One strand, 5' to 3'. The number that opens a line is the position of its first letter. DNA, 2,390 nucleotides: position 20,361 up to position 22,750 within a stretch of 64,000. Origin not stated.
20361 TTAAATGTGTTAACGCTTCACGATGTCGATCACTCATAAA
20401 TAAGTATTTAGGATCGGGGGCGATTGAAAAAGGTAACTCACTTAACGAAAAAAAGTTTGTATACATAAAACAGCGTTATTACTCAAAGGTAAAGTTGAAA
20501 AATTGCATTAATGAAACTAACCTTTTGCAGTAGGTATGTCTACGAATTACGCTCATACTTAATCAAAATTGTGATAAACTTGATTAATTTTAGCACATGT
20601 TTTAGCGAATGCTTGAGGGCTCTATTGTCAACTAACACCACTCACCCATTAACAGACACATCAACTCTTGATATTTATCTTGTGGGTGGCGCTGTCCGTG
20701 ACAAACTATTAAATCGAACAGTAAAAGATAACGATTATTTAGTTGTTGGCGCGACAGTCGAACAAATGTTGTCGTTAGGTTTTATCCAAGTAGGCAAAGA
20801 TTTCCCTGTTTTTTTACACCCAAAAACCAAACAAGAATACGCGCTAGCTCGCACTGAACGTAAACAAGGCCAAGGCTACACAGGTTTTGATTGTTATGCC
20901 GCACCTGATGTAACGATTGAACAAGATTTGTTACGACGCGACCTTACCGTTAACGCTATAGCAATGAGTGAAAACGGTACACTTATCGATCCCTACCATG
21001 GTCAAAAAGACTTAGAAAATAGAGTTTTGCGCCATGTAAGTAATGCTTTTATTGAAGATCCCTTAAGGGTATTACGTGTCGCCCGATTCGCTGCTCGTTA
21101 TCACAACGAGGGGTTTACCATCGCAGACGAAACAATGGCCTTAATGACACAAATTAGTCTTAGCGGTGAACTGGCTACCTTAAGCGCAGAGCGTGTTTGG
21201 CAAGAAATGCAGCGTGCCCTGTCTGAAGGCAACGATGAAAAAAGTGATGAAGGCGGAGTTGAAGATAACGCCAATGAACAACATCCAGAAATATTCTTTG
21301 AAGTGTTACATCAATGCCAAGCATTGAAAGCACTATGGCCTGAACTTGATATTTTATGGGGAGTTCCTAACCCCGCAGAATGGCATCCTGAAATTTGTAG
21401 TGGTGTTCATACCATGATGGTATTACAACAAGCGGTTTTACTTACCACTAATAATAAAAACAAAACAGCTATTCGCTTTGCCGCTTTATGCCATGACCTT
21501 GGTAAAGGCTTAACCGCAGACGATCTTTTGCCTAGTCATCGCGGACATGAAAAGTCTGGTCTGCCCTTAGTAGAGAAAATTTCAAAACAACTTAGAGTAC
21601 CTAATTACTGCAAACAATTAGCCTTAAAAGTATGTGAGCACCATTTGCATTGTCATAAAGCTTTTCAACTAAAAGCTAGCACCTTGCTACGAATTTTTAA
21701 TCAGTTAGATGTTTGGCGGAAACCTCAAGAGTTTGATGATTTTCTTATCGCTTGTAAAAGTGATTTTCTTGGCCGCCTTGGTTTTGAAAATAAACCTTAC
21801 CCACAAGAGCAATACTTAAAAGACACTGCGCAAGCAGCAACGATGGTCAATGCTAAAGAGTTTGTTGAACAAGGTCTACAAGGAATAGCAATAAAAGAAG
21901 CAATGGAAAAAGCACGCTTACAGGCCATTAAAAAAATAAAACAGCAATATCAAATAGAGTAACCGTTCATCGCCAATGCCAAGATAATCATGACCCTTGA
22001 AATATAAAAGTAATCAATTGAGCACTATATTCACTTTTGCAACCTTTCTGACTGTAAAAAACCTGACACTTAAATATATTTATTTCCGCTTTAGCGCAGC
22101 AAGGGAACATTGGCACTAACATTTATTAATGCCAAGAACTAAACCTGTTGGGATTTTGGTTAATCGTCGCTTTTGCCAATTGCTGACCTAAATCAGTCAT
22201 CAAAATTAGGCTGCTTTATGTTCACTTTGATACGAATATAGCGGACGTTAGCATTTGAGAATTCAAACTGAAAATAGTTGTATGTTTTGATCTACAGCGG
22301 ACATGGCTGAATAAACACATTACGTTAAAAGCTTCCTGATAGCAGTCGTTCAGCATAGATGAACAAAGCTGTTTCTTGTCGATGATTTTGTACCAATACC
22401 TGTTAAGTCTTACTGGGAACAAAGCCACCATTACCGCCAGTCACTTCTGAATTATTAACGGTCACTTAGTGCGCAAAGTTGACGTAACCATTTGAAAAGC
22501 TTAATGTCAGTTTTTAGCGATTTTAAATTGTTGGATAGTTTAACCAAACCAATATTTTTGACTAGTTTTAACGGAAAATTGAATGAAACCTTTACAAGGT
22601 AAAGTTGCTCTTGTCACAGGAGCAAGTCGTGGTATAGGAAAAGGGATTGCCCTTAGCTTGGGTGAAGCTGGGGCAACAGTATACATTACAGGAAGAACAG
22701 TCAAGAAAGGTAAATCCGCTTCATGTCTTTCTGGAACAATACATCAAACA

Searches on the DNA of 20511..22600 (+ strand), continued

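Call 104: search_with_rna_model(model_id=R2, sources=[L001, L002, L003, L004, L005, L006, L007, L008, L009, L010, L011, L012, L013, L014, L015, L016, L017, L018, L019, L020, L021, L022, L023, L024, L025, L026, L027, L028, L029, L030, L031, L032, L086, L087, L088, L089, L091, L092, L093, L094, L095, L096, L097, L098, L099, L100, L101, L102, L103, L104, L105, L106, L107, L108, L109, L110, L111, L112, L113, L114, L115, L116, L117, L118, L119, L120, L121, L122, L123, L124, L125, L126, L127, L128, L129, L130, L131, L132, L133, L134, L135, L136, L137, L138, L139, L140, L141, L142, L143, L144, L145, L146, L147, L148, L149, L150, L151, L152, L153], max_evalue=0.5)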
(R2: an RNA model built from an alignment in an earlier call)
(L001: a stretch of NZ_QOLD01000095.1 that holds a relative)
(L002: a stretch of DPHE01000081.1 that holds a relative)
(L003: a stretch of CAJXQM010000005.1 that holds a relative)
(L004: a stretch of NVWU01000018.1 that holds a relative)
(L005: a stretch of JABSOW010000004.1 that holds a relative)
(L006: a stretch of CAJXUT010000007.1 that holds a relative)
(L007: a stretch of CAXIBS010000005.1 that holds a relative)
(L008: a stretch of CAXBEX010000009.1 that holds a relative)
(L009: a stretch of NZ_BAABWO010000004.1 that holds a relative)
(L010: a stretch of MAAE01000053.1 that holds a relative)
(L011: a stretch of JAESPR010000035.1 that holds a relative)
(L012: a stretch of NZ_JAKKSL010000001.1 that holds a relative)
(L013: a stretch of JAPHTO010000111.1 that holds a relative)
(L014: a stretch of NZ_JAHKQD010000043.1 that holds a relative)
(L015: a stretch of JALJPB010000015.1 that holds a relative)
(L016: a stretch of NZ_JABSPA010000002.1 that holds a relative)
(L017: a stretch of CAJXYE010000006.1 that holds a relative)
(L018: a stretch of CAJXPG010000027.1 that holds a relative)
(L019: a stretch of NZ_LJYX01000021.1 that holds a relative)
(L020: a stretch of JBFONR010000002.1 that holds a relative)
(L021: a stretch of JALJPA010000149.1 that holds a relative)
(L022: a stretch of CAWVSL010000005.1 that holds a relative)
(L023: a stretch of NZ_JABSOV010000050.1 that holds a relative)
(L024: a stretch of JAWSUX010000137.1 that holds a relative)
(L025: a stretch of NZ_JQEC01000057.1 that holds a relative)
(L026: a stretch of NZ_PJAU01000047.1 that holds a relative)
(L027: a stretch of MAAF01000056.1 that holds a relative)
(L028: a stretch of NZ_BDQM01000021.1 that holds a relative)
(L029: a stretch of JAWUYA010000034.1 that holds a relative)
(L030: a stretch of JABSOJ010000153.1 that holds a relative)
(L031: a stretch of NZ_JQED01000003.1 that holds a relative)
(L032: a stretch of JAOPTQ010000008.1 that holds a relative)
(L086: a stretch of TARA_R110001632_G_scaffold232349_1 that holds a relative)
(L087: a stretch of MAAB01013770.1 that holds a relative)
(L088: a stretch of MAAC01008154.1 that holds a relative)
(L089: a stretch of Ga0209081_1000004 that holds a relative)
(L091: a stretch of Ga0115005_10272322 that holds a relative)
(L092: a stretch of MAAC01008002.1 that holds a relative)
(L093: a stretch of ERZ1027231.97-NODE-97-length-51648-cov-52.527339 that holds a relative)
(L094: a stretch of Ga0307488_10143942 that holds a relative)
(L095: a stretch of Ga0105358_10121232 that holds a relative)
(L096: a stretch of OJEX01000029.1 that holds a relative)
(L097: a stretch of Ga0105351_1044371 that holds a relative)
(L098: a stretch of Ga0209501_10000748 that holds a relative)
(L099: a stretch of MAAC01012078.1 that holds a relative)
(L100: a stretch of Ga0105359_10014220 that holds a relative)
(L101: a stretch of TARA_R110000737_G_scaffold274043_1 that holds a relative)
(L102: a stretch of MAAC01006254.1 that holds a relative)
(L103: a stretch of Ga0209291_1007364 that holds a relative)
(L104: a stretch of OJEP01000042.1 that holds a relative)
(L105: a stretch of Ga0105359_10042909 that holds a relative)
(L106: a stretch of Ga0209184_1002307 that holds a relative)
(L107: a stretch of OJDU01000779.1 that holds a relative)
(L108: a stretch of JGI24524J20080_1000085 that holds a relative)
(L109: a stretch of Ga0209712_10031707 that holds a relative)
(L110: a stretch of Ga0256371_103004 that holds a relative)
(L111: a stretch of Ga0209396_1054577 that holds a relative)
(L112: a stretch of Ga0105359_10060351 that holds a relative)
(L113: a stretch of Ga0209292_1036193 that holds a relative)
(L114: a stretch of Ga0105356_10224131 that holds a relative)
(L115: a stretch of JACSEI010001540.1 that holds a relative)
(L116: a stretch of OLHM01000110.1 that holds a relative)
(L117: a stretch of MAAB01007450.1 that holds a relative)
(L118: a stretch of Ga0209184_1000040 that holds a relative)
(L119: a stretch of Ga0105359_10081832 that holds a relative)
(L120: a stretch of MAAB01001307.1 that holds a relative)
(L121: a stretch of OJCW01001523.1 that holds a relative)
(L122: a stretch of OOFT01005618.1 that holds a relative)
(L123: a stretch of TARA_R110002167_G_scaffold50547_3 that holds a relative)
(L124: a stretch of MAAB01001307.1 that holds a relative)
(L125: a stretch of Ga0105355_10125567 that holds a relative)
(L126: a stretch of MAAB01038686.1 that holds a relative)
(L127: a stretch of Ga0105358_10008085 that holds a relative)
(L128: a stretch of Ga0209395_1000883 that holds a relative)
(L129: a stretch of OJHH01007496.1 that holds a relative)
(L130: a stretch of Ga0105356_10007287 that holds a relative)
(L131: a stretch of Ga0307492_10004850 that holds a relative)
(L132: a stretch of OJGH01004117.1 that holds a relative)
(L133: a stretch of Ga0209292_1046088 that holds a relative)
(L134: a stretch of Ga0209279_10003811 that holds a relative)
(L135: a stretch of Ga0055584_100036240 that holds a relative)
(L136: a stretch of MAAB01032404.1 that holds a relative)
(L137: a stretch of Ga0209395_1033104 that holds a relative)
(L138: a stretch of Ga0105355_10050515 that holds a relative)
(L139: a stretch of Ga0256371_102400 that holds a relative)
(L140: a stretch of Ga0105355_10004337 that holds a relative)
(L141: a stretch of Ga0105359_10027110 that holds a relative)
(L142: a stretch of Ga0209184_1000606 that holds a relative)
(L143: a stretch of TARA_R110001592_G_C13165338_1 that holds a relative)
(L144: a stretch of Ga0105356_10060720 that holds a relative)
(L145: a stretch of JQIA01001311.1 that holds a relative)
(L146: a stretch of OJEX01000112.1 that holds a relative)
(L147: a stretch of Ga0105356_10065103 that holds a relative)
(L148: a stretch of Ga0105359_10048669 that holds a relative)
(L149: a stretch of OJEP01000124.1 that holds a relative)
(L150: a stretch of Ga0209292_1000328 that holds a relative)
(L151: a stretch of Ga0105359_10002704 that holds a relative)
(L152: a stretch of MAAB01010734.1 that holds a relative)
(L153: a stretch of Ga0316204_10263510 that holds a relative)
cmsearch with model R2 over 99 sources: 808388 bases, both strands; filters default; matches with E-value up to 0.5: 15.
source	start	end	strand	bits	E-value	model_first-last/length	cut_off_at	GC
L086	1320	1348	-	26.8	3.5e-06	3-31/32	-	0.31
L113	2020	2050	-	26.6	4e-06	1-31/32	-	0.26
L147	1300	1329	-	25.4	9.6e-06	2-31/32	-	0.27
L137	1550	1580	-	24.4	2.2e-05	1-31/32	-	0.29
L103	1289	1316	-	23.9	3e-05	2-29/32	-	0.32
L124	6407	6434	+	22.8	6.8e-05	2-29/32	-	0.29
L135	4436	4464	-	20.6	0.00036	2-30/32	-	0.21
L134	6203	6232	-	20.1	0.00053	2-31/32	-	0.2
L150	11704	11729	-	17.8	0.0029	2-27/32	-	0.35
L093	5024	5048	+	16.8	0.0062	2-26/32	-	0.32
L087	2293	2315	+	16.3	0.0091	6-28/32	-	0.26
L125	275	303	+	15.3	0.019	2-30/32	-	0.21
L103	105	129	+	13.7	0.059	3-27/32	-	0.44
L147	483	504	+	12.2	0.19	6-27/32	-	0.27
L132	597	616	-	11.1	0.42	2-21/32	-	0.25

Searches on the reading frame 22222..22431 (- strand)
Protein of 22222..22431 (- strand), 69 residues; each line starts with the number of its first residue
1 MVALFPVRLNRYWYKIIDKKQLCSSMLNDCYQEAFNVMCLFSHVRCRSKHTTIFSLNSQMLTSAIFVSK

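Call 7: search_protein_families(library=pfam, proteins=[window:22222-22431:-])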
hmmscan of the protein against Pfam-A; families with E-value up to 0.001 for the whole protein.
window:22222-22431:- (69 aa): 0 families

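Call 34: search_protein_families(library=pfam, proteins=[window:22222-22431:-], max_evalue=1)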
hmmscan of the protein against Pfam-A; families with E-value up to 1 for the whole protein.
window:22222-22431:- (69 aa): 0 families
